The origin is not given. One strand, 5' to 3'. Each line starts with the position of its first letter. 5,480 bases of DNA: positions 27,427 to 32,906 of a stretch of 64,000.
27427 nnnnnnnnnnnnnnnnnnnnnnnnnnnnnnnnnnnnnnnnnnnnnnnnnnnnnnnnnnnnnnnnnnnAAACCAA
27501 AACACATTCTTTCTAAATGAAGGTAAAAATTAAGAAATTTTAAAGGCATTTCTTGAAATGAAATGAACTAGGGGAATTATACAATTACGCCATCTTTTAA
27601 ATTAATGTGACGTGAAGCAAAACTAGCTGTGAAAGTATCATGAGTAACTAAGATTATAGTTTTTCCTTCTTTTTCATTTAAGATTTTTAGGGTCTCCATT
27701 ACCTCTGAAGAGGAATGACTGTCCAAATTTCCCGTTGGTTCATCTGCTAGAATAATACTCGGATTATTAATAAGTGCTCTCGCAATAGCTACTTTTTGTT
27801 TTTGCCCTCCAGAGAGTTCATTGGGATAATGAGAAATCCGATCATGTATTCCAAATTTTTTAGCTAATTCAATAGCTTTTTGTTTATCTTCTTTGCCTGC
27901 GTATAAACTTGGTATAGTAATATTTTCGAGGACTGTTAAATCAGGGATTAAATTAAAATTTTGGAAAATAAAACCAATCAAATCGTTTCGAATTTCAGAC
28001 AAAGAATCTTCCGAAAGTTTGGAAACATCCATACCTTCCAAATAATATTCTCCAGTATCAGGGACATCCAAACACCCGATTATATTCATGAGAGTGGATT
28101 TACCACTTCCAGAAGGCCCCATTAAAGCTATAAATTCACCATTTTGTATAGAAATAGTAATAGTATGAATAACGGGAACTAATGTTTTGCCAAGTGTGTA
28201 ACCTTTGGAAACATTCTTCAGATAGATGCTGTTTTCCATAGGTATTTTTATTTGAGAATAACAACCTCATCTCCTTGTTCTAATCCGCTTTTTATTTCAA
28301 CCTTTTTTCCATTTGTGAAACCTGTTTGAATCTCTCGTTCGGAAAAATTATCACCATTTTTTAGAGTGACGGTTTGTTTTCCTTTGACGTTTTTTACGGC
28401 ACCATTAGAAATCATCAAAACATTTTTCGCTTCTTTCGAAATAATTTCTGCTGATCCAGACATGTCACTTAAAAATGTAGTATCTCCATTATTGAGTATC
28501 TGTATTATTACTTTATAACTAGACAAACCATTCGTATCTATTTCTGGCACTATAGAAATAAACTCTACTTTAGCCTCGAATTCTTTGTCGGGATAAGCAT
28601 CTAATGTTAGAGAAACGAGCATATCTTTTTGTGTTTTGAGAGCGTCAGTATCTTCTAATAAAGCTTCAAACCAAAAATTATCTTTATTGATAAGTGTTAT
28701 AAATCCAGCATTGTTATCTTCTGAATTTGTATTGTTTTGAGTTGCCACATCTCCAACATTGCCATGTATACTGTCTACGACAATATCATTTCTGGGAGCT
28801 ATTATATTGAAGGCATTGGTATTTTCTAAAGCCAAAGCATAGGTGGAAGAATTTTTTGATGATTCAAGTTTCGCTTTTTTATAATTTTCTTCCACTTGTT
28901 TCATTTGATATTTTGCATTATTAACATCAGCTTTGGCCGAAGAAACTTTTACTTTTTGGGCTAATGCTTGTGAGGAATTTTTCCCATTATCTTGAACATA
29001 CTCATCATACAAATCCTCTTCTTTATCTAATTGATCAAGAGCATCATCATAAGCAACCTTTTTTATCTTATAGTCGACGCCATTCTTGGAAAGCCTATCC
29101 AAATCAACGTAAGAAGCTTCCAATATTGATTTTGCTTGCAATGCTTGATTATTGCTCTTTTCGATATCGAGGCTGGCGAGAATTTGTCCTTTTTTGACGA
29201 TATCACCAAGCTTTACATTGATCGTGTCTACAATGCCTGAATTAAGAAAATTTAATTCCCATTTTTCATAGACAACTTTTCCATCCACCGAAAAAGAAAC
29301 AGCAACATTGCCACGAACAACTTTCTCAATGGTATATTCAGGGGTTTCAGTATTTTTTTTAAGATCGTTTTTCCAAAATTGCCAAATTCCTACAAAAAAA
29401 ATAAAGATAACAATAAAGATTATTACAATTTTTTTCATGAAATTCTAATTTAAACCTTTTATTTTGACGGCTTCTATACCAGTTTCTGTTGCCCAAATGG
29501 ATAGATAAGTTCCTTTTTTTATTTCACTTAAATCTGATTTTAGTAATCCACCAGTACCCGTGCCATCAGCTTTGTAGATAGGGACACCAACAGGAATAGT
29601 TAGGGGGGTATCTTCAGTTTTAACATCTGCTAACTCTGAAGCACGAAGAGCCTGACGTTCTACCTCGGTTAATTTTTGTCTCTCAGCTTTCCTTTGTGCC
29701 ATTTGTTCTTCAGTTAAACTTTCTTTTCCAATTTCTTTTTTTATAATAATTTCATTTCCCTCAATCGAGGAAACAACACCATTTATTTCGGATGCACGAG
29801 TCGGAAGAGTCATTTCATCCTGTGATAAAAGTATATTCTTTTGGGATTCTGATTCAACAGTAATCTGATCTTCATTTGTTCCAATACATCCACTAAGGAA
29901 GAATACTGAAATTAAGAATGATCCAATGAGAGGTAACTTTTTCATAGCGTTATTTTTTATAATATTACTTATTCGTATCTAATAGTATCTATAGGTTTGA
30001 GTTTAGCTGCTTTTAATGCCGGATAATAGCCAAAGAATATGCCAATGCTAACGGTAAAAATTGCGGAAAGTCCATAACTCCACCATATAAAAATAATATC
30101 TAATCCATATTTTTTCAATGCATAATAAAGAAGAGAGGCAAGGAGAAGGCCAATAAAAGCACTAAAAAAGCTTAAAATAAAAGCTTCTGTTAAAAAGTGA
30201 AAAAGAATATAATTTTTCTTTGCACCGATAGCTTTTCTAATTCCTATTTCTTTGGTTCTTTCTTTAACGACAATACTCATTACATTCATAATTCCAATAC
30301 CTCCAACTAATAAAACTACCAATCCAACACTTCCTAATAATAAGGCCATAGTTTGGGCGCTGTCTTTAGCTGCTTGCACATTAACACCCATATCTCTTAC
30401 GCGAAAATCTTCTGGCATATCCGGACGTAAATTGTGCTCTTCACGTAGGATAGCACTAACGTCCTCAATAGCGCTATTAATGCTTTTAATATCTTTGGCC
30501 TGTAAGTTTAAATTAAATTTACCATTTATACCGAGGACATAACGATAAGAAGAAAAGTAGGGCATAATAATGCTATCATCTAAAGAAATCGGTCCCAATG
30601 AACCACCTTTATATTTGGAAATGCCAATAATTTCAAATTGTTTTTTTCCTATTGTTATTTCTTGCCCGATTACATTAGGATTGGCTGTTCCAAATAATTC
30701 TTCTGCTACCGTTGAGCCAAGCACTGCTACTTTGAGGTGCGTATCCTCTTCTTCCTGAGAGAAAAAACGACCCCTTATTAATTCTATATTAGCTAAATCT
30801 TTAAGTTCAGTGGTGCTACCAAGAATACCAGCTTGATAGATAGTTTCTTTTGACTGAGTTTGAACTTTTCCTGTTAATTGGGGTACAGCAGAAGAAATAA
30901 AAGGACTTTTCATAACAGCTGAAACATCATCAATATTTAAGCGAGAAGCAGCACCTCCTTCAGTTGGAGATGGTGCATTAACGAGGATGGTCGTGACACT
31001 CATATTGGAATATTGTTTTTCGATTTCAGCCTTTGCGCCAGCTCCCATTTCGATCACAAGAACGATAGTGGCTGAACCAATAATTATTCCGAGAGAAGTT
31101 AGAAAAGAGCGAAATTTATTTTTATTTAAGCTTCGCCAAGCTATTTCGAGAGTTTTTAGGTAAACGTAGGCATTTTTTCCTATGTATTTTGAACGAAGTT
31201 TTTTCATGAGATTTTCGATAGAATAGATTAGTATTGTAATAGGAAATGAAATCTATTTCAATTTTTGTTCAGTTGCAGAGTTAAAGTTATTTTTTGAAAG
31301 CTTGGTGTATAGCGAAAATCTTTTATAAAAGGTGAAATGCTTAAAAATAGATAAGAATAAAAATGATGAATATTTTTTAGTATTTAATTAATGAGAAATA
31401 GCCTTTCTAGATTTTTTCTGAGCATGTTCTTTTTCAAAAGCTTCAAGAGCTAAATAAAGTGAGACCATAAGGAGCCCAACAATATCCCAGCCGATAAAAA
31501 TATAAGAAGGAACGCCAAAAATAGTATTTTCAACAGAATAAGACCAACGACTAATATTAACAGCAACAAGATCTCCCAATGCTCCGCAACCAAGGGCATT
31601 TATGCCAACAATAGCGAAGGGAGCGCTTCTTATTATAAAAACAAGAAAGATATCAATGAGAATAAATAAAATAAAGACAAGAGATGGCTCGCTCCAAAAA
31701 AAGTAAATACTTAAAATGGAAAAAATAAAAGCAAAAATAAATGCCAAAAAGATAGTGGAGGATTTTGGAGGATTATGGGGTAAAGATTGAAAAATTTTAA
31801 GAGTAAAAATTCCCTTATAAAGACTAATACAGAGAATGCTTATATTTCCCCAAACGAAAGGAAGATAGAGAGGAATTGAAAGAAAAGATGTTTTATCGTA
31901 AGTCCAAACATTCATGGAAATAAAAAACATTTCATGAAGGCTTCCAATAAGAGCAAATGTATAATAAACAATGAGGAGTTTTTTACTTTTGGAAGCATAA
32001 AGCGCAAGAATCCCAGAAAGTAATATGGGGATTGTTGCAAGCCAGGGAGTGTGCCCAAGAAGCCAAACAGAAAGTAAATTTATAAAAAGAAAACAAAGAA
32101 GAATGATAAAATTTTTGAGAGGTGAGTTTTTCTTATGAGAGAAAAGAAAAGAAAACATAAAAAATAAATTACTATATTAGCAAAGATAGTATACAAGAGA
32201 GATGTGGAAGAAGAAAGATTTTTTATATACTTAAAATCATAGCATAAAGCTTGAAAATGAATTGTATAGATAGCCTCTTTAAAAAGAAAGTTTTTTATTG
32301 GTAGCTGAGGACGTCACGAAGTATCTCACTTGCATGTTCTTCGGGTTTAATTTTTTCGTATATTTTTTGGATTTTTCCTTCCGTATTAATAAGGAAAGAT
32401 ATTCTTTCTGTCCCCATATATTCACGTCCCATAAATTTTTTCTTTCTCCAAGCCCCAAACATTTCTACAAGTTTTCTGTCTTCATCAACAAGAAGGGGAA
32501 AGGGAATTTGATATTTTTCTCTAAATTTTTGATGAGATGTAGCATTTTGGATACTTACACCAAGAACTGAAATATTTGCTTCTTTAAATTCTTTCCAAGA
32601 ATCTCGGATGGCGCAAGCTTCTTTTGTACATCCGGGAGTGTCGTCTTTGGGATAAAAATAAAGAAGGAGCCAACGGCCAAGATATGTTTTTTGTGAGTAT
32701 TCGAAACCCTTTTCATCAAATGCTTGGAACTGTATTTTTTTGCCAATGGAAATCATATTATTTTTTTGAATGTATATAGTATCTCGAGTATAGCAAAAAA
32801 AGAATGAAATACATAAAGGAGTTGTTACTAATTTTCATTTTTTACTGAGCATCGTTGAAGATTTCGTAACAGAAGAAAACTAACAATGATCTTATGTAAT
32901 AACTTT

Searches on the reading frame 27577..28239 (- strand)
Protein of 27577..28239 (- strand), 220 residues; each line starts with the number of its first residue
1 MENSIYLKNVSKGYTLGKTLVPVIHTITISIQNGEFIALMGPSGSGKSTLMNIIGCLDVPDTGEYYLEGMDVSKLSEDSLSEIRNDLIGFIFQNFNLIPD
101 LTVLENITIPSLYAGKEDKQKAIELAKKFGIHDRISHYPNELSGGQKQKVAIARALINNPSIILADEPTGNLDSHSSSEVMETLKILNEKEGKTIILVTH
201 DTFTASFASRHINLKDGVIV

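Call 53: search_protein_families(library=pfam, proteins=[window:27577-28239:-], max_evalue=0.00001)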
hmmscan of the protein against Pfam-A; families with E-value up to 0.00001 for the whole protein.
window:27577-28239:- (220 aa): 3 families
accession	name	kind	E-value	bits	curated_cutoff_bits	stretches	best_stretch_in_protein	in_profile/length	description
PF00005.33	ABC_tran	-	1.2e-33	117.1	25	1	25-169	2-136/137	ABC transporter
PF13304.12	AAA_21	-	2.9e-08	34.6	27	0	138-203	234-301/304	AAA domain, putative AbiEii toxin, Type IV TA system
PF02463.25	SMC_N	-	5.5e-06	26.4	40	0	35-212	25-209/220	RecF/RecN/SMC N terminal domain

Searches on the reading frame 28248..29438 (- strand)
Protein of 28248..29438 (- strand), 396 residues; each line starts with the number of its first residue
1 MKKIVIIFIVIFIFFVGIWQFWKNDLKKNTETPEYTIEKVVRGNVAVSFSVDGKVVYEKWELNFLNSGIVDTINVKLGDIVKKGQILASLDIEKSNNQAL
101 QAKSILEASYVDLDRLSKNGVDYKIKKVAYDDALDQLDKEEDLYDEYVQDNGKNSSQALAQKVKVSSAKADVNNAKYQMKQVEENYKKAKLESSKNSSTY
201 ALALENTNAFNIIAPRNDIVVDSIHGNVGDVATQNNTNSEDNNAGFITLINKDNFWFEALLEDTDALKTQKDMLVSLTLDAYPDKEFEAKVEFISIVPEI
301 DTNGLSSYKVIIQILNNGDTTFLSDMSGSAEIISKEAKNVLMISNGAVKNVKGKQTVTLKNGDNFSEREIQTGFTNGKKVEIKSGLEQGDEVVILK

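Call 53: search_protein_families(library=pfam, proteins=[window:28248-29438:-], max_evalue=0.00001)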
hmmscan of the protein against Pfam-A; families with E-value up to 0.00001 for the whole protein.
window:28248-29438:- (396 aa): 3 families
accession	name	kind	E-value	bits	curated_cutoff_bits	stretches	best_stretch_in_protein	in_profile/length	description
PF13533.13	Biotin_lipoyl_2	-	3e-07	30.5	29.8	1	67-91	8-32/32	Biotin-lipoyl like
PF13437.12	HlyD_3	-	7.5e-07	30.3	22.2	0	227-317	16-96/106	HlyD family secretion protein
PF16576.10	HlyD_D23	-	6.5e-06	26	30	0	67-302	27-190/214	Barrel-sandwich domain of CusB or HlyD membrane-fusion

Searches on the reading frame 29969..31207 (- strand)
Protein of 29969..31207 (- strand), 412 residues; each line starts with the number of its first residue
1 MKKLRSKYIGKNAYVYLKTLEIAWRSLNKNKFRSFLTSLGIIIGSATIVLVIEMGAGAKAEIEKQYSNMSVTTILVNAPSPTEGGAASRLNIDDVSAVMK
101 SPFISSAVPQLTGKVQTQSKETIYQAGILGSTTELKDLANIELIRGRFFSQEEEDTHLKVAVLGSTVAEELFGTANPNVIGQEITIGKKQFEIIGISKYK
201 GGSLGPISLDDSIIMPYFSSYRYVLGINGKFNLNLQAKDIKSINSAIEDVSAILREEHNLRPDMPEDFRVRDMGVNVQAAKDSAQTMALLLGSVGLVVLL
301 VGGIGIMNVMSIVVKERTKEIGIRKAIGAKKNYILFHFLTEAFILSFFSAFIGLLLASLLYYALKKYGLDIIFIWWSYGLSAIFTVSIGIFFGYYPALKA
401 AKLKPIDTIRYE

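Call 70: search_protein_families(library=pfam, proteins=[window:29969-31207:-], max_evalue=0.00001)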
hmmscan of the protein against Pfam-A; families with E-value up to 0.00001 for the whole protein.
window:29969-31207:- (412 aa): 2 families
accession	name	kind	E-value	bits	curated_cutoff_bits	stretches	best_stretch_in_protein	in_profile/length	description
PF12704.14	MacB_PCD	-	2.8e-35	122.9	27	1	34-252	1-206/207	MacB-like periplasmic core domain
PF02687.27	FtsX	-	1.6e-22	80.3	25.5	1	293-405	2-120/120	FtsX-like permease C-terminal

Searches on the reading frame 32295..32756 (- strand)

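Call 70: search_protein_families(library=pfam, proteins=[window:32295-32756:-], max_evalue=0.00001)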
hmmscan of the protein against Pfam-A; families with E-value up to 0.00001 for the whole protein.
window:32295-32756:- (153 aa): 3 families
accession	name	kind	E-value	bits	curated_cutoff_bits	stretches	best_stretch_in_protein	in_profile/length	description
PF00578.27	AhpC-TSA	-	5.8e-36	123.6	26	1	8-131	5-123/124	AhpC/TSA family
PF08534.16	Redoxin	-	1e-17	64.7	26.6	1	12-142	13-140/148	Redoxin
PF13911.12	AhpC-TSA_2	-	3.9e-07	30.9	27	1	52-107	4-59/114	AhpC/TSA antioxidant enzyme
